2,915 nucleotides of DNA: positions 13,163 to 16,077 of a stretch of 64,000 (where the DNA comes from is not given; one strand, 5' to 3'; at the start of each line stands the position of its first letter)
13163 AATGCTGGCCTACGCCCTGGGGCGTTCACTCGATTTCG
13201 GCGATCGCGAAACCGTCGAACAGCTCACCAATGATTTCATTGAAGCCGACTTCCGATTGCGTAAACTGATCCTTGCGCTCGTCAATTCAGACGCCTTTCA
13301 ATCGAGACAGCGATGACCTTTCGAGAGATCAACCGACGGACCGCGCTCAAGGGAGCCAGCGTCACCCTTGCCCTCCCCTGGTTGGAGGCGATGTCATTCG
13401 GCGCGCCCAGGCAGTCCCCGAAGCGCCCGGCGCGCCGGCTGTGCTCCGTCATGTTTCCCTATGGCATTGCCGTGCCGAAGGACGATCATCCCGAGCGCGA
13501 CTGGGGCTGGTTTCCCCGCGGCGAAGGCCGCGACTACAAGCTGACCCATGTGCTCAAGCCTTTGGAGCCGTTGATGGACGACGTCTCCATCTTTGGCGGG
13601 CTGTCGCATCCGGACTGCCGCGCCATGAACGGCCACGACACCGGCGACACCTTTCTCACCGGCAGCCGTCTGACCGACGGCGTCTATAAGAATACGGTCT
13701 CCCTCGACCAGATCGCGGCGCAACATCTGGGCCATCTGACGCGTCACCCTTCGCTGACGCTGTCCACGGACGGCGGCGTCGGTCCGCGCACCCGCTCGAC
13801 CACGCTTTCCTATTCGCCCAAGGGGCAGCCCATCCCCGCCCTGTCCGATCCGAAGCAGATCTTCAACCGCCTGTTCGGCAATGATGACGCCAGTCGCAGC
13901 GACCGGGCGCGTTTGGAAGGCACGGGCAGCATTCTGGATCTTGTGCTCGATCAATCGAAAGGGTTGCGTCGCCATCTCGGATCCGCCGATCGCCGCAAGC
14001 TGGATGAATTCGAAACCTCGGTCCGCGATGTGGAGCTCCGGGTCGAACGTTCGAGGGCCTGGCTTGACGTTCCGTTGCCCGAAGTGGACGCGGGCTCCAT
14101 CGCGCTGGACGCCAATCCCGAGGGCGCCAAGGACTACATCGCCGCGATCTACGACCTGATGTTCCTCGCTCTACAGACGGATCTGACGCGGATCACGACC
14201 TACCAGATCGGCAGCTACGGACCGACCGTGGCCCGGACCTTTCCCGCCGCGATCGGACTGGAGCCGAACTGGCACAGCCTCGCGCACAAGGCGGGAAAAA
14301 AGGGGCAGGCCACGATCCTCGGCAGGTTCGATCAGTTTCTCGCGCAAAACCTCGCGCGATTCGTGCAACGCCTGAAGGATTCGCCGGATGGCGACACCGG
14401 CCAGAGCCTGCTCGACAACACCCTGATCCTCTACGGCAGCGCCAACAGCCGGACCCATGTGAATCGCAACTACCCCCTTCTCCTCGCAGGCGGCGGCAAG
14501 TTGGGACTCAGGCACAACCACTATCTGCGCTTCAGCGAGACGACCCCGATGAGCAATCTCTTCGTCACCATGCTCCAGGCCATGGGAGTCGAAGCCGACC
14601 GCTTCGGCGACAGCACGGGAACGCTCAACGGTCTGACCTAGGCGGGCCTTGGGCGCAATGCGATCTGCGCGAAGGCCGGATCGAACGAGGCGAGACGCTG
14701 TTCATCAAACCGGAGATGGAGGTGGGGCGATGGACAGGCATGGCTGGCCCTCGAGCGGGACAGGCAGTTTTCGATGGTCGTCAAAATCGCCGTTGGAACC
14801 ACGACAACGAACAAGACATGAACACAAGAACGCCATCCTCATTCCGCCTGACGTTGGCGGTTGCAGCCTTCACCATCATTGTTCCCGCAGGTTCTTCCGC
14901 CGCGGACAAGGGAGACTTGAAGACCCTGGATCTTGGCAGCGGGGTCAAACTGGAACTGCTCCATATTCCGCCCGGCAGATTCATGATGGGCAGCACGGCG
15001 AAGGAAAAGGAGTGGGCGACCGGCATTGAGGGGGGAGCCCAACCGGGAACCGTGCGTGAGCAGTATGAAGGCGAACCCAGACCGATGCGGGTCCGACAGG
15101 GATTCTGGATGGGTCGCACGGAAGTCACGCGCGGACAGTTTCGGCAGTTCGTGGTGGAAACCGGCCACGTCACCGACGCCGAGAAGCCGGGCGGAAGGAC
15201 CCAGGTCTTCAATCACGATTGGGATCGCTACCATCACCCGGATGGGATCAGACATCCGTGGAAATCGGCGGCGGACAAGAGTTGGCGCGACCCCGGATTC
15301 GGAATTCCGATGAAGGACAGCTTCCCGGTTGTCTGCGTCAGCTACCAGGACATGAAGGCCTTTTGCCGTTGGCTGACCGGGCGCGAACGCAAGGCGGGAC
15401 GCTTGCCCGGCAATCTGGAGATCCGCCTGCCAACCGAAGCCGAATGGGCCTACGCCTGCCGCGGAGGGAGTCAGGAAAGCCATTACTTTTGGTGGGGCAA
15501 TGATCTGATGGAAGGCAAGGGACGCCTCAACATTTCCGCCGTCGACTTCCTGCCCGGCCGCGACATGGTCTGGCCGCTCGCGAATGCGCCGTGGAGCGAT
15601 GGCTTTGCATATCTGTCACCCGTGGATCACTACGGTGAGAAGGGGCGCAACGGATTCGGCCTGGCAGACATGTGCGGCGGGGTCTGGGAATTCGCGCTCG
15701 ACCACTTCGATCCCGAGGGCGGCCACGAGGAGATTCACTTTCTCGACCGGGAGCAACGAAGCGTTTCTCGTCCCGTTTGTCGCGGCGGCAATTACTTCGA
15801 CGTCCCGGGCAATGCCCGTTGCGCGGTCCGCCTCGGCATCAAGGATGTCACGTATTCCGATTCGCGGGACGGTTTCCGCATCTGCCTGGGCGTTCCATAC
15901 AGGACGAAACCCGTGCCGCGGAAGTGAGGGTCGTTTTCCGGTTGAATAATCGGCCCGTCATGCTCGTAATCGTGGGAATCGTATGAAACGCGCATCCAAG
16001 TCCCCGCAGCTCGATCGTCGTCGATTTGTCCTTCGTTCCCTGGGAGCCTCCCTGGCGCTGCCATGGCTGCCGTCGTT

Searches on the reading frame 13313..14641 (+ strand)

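Call 87: search_protein_families(library=pfam, max_evalue=0.00001, proteins=[window:13313-14641:+])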
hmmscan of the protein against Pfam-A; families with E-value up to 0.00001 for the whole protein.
window:13313-14641:+ (442 aa): 1 family
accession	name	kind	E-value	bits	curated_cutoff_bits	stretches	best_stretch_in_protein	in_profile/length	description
PF07586.16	HXXSHH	-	2.8e-73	247.7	30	1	42-348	1-307/307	Protein of unknown function (DUF1552)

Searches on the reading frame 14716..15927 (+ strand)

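Call 87: search_protein_families(library=pfam, max_evalue=0.00001, proteins=[window:14716-15927:+])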
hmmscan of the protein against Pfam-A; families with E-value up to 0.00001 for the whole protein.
window:14716-15927:+ (403 aa): 1 family
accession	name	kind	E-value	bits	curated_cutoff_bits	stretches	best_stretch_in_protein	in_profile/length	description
PF03781.23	FGE-sulfatase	-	1.6e-45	156.2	23.3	1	81-389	5-253/255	Sulfatase-modifying factor enzyme 1-like domain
